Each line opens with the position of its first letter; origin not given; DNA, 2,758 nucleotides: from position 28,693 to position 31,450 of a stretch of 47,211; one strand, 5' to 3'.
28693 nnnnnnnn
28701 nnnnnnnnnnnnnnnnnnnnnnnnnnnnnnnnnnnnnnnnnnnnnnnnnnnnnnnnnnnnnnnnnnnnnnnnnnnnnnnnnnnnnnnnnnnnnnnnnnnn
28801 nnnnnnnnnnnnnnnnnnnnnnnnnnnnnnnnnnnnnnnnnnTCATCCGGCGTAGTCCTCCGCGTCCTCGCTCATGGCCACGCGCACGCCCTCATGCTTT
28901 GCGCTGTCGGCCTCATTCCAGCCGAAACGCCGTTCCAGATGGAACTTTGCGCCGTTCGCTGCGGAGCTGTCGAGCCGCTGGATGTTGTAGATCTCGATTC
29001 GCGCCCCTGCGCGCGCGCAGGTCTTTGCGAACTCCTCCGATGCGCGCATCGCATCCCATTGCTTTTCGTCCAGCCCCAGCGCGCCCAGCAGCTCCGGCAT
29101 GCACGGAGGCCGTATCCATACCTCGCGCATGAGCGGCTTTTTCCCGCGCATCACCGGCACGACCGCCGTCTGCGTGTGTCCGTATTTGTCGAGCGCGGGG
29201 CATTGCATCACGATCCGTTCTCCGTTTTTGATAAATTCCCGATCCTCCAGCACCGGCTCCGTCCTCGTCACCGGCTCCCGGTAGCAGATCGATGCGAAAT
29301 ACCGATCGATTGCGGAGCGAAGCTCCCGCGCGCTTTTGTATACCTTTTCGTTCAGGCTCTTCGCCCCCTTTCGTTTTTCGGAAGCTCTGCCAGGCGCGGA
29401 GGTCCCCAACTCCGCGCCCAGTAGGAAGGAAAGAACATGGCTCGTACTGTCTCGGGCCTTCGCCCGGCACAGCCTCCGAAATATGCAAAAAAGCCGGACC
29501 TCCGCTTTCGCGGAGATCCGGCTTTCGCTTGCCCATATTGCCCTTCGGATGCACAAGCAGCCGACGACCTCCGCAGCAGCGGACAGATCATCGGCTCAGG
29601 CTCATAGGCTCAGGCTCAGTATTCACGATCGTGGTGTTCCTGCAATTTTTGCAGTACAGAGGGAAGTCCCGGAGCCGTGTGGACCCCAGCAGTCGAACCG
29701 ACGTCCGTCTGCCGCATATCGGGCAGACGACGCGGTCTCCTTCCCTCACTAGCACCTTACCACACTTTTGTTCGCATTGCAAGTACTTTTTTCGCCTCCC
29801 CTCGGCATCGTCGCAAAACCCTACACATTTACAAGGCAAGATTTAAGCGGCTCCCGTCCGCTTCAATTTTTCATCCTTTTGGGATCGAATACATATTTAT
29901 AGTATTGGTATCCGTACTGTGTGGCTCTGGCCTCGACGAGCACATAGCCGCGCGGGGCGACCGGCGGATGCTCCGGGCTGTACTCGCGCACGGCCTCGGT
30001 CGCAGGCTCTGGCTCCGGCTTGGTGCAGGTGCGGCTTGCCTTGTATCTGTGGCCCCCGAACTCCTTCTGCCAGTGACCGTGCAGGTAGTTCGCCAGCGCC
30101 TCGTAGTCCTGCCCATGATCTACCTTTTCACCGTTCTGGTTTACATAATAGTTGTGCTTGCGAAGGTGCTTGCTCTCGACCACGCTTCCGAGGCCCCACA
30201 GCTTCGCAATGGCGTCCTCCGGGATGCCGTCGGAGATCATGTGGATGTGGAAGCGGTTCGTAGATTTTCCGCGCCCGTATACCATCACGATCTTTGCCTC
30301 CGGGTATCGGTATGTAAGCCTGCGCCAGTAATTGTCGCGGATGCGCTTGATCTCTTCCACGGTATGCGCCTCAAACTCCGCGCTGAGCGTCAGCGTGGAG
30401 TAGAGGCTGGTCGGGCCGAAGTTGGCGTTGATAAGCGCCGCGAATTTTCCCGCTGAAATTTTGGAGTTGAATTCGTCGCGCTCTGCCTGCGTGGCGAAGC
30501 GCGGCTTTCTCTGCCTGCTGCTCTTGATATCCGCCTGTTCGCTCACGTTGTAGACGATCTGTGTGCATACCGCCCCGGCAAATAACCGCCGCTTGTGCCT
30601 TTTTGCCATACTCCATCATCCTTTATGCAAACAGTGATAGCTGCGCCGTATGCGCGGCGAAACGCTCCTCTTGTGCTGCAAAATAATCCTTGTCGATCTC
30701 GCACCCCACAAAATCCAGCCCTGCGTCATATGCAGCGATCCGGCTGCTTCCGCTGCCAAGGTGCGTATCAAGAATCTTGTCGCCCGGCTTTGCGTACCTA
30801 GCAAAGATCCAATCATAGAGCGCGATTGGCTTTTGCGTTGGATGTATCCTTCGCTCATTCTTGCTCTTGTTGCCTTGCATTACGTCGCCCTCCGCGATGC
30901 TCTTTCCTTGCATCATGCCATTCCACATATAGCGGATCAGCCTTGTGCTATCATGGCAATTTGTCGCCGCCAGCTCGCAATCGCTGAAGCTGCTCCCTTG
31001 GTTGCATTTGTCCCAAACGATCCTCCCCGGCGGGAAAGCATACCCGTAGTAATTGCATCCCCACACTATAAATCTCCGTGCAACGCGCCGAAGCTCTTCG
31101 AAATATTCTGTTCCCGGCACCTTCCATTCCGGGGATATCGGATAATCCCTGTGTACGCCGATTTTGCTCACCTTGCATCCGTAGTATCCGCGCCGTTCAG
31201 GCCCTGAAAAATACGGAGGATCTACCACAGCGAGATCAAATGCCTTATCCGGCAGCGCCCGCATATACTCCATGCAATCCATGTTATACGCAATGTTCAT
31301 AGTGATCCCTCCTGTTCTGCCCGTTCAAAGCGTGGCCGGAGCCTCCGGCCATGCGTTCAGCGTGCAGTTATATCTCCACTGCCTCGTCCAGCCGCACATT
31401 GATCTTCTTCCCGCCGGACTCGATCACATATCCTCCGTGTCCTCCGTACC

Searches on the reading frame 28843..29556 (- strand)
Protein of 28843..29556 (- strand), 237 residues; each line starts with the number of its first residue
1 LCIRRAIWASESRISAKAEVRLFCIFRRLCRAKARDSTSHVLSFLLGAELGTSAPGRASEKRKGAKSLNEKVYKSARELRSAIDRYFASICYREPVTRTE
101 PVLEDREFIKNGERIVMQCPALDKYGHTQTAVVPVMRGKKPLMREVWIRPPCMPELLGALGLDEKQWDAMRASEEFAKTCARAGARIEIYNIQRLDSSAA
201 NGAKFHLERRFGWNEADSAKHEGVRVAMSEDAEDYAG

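Call 51: search_protein_families(library=phrogs, proteins=[window:28843-29556:-], max_evalue=0.001)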
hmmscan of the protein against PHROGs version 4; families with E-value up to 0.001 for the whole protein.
window:28843-29556:- (237 aa): 1 family
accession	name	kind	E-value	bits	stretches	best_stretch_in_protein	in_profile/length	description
phrog_606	-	head and packaging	1.1e-07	33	1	71-226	23-143/167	terminase small subunit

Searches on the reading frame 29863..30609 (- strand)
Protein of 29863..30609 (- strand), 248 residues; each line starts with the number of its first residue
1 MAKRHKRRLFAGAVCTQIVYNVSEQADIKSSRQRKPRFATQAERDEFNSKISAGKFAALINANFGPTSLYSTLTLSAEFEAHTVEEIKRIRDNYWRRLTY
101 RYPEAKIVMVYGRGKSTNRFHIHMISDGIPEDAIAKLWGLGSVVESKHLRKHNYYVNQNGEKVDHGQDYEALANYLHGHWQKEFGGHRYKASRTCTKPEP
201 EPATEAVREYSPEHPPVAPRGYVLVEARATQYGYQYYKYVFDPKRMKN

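Call 51: search_protein_families(library=phrogs, proteins=[window:29863-30609:-], max_evalue=0.001)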
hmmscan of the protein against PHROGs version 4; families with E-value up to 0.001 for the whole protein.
window:29863-30609:- (248 aa): 2 families
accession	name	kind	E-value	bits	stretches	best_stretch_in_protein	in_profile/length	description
phrog_3584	-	DNA, RNA and nucleotide metabolism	1.6e-34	120.5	1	3-240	4-247/265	replication initiation protein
phrog_3419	-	DNA, RNA and nucleotide metabolism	1.5e-05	25.7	1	16-203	48-237/289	rolling circle DNA replication initiation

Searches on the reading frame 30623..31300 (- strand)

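Call 51: search_protein_families(library=phrogs, proteins=[window:30623-31300:-], max_evalue=0.001)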
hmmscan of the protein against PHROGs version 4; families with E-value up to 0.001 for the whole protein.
window:30623-31300:- (225 aa): 11 families
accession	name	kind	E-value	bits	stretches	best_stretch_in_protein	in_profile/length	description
phrog_23224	-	other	2.5e-53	182.4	1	1-214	67-292/305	DNA methyltransferase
phrog_67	-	other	1.2e-41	144.6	1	4-225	126-354/743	DNA methyltransferase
phrog_18293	-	other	1.3e-17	64.8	1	144-217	38-110/119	methyltransferase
phrog_498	-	other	1.1e-16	61.6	1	93-220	300-426/633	DNA methyltransferase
phrog_3008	-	other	1.9e-15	57.8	1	145-220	142-217/244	DNA methyltransferase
phrog_6952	-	other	1.6e-08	35.7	1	152-210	113-171/181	DNA methyltransferase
phrog_23085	-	unknown function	1.7e-06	28.8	1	125-214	18-105/138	-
phrog_6025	-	other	1.8e-06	28.7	1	5-34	15-44/192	DNA methyltransferase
phrog_23148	-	unknown function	6.2e-06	27.4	1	144-214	76-146/165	-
phrog_12862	-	unknown function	0.00032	21.6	1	4-30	5-31/149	-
phrog_18146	-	other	0.00064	19.7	0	161-204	57-101/452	DNA methyltransferase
